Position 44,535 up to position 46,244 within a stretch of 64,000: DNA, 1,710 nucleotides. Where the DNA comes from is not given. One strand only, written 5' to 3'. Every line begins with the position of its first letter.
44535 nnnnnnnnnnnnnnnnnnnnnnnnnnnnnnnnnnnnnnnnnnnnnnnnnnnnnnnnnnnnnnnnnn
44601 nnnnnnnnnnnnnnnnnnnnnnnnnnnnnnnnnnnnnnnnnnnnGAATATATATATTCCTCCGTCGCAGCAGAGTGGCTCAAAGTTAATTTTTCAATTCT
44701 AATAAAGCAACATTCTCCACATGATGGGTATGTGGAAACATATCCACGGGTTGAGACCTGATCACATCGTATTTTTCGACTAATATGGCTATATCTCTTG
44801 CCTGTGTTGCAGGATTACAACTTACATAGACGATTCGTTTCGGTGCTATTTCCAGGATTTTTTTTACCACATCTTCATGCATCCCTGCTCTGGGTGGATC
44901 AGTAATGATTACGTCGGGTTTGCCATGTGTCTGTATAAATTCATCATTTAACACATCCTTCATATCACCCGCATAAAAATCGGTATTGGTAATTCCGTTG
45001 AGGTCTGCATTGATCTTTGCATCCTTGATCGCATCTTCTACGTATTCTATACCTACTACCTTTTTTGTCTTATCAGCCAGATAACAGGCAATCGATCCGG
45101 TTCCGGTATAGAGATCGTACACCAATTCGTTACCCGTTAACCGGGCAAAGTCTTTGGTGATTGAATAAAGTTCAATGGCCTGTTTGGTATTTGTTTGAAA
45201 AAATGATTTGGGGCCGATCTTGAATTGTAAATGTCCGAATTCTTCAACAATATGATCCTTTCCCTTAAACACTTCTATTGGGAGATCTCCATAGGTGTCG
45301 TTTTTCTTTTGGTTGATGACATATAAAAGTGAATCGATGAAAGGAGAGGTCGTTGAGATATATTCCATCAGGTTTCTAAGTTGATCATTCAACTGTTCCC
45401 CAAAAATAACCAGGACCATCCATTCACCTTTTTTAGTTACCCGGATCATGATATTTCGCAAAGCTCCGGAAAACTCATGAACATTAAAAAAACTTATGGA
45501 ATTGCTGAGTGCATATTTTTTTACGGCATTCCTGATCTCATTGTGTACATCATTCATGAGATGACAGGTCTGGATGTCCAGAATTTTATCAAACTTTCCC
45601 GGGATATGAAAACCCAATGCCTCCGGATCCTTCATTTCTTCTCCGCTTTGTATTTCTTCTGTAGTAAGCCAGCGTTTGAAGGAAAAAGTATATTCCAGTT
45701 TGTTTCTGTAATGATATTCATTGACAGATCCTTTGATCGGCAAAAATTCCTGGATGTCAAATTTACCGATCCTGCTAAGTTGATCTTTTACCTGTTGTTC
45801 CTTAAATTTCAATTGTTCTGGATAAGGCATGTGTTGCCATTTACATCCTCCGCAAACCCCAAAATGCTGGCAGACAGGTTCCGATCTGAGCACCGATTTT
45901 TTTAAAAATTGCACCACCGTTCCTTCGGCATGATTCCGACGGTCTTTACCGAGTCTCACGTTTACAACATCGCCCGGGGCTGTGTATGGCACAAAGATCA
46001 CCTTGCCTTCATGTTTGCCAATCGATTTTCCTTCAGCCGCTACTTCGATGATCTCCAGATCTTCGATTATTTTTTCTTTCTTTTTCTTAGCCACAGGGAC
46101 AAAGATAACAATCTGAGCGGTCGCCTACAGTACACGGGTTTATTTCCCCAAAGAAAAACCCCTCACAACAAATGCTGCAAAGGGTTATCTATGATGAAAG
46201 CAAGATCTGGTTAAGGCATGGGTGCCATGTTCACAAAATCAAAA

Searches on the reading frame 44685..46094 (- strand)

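Call 87: search_protein_families(library=pfam, proteins=[window:44685-46094:-], max_evalue=0.01)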
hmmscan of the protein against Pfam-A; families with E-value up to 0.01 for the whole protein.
window:44685-46094:- (469 aa): 10 families
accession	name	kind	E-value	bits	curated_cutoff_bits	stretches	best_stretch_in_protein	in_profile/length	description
PF05958.17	tRNA_U5-meth_tr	-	2.9e-20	73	23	1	288-466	169-355/357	tRNA (Uracil-5-)-methyltransferase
PF13847.12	Methyltransf_31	-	1.2e-13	51.4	27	1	321-416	3-100/145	Methyltransferase domain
PF01938.26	TRAM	-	1e-08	35.4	21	1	17-61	14-61/61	TRAM domain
PF13649.12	Methyltransf_25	-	4.3e-06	27.8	27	1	325-381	1-58/97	Methyltransferase domain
PF05175.20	MTS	-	1.1e-05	25.6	23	1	324-420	34-129/170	Methyltransferase small domain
PF09445.16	Methyltransf_15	-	5.4e-05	23.3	22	1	324-405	3-84/165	RNA cap guanine-N2 methyltransferase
PF02475.24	TRM5-TYW2_MTfase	-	0.00019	21.9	28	1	320-384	35-102/164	TRM5/TYW2 methyltransferase domain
PF08241.18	Methyltransf_11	-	0.00099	20.1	21.2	1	330-381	5-54/95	Methyltransferase domain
PF01135.25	PCMT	-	0.0084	16.3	20.3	0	283-377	35-132/210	Protein-L-isoaspartate(D-aspartate) O-methyltransferase (PCMT)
PF03602.21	Cons_hypoth95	-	0.0085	16.2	24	0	322-427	42-153/182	Conserved hypothetical protein 95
